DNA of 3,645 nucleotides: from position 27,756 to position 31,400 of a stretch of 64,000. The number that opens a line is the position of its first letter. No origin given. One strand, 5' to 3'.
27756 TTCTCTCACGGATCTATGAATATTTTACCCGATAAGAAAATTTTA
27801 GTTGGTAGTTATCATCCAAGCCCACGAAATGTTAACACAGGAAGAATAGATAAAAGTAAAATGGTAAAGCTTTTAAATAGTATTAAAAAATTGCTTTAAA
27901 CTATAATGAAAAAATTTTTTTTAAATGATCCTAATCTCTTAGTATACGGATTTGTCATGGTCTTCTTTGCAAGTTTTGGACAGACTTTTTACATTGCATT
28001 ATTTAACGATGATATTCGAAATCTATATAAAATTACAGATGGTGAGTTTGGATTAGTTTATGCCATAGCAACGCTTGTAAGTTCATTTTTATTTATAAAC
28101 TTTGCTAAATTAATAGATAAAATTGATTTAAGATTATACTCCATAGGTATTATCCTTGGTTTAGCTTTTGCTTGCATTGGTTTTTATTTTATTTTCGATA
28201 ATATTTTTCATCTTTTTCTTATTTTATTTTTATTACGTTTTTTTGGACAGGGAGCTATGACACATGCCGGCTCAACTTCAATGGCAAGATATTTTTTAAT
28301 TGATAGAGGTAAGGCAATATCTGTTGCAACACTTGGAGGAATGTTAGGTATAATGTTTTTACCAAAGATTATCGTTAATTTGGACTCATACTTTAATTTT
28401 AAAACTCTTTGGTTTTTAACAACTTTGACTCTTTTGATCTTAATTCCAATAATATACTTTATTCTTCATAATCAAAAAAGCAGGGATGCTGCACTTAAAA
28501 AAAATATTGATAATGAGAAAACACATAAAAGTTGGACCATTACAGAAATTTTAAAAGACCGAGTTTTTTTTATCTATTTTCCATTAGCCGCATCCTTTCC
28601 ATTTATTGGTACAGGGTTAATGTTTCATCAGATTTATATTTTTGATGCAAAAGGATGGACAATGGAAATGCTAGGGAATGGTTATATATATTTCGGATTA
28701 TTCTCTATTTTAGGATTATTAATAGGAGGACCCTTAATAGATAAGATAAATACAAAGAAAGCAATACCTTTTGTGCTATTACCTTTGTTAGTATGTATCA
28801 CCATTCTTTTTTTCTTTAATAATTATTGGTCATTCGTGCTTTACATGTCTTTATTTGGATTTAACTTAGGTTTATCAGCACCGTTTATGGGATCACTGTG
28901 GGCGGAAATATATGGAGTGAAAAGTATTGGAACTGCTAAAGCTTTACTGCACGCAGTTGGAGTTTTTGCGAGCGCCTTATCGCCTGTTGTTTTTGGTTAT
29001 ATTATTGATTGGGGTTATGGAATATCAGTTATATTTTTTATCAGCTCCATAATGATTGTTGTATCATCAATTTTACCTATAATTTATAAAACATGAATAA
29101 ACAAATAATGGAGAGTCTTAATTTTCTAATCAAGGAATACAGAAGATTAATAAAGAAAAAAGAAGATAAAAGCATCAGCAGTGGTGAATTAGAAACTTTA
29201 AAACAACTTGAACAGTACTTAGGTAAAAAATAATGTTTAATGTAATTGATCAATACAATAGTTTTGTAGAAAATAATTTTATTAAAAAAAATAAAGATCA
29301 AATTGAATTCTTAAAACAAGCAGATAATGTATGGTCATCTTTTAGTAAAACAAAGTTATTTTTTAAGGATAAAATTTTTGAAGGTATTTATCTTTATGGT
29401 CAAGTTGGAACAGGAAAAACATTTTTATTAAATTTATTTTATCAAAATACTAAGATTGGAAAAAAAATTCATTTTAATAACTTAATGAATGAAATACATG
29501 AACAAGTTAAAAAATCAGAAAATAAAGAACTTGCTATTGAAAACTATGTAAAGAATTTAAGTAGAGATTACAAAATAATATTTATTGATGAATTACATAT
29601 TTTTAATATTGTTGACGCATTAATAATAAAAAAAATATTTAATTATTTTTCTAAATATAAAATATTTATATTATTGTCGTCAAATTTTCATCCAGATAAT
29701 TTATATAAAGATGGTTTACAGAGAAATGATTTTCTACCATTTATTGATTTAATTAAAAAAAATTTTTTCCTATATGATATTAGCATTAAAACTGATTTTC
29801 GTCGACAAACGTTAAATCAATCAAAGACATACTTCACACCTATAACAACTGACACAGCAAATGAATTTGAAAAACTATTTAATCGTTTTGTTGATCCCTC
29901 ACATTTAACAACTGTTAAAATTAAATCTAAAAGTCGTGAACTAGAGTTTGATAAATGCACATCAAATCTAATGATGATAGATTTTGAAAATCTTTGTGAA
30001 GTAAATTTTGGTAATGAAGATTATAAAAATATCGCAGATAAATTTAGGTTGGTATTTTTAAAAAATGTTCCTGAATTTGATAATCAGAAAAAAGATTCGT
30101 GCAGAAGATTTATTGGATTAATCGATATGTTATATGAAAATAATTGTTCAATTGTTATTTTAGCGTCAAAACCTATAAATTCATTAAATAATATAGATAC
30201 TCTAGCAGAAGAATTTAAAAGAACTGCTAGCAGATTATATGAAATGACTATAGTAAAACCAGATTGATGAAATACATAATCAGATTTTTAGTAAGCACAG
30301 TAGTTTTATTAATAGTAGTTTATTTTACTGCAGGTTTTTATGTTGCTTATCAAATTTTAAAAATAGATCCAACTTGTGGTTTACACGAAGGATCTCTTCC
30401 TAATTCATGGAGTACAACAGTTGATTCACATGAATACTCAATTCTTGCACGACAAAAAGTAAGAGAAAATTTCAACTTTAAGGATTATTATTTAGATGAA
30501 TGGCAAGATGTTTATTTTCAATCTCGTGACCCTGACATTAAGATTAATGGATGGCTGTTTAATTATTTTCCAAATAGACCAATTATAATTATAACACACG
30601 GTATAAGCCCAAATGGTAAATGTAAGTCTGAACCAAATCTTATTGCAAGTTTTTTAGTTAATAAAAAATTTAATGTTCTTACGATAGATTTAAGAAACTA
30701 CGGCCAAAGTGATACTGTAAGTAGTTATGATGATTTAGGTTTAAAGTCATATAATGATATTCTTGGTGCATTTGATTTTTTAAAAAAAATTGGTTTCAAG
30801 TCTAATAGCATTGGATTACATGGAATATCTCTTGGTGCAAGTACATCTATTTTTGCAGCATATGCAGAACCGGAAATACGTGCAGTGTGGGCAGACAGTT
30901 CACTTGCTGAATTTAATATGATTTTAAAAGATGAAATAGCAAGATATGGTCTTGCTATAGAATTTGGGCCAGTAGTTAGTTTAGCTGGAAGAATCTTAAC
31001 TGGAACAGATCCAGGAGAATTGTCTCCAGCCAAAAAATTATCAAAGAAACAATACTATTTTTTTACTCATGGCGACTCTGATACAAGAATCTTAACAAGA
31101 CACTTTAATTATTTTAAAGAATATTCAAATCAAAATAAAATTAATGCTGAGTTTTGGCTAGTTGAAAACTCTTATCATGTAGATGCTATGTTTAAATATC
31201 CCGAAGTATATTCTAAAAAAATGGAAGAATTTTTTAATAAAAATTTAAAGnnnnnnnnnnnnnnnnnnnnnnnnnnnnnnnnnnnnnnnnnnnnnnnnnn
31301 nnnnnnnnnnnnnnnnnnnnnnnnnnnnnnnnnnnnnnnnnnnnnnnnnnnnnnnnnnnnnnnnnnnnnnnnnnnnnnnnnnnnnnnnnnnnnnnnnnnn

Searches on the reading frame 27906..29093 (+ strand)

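Call 49: search_protein_families(library=pfam, proteins=[window:27906-29093:+])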
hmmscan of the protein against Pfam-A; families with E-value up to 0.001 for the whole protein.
window:27906-29093:+ (396 aa): 1 family
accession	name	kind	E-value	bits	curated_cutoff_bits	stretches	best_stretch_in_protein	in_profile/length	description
PF07690.21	MFS_1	-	5.5e-34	118.1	33.4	2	16-252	2-235/347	Major Facilitator Superfamily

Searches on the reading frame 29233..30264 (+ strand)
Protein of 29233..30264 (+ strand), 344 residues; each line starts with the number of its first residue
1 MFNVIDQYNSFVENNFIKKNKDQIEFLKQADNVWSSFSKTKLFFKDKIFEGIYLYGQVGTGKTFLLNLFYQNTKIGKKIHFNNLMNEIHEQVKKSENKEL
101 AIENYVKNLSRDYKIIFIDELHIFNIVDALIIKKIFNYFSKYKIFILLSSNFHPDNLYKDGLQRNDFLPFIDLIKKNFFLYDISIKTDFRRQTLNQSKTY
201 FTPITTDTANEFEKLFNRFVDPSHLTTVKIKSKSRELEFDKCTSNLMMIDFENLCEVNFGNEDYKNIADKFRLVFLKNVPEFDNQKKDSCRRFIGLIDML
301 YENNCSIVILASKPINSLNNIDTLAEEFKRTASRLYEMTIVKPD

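Call 49: search_protein_families(library=pfam, proteins=[window:29233-30264:+])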
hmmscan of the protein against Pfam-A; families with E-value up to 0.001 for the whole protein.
window:29233-30264:+ (344 aa): 4 families
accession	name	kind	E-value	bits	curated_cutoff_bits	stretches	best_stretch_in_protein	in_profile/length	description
PF03969.22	AFG1_ATPase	-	9.5e-72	242.4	27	1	15-339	24-353/361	AFG1-like ATPase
PF00004.35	AAA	-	1.8e-06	28.8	21.2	1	52-125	1-70/131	ATPase family associated with various cellular activities (AAA)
PF13173.12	AAA_14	-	1.9e-06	28.3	27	1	52-153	5-102/129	AAA domain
PF00308.24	Bac_DnaA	-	0.00021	21.9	23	0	46-157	31-144/162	Bacterial DnaA ATPAse domain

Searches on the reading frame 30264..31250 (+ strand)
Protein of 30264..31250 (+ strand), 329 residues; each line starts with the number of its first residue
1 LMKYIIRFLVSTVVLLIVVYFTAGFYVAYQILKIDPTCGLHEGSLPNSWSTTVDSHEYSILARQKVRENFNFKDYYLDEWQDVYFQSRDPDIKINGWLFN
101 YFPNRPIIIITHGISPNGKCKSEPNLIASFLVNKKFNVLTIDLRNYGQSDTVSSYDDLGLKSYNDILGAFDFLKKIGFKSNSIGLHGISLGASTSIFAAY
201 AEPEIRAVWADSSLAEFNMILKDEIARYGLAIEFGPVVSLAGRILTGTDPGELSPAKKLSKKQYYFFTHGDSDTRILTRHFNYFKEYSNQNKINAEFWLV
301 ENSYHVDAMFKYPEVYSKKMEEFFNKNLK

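Call 49: search_protein_families(library=pfam, proteins=[window:30264-31250:+])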
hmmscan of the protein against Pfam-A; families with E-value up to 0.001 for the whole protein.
window:30264-31250:+ (329 aa): 2 families
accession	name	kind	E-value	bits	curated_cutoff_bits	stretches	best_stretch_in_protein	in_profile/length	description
PF00561.26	Abhydrolase_1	-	7.9e-07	29.4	25.8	1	106-221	1-110/245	alpha/beta hydrolase fold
PF00326.27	Peptidase_S9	-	8.6e-06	25.8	22.6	1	129-329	8-211/213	Prolyl oligopeptidase family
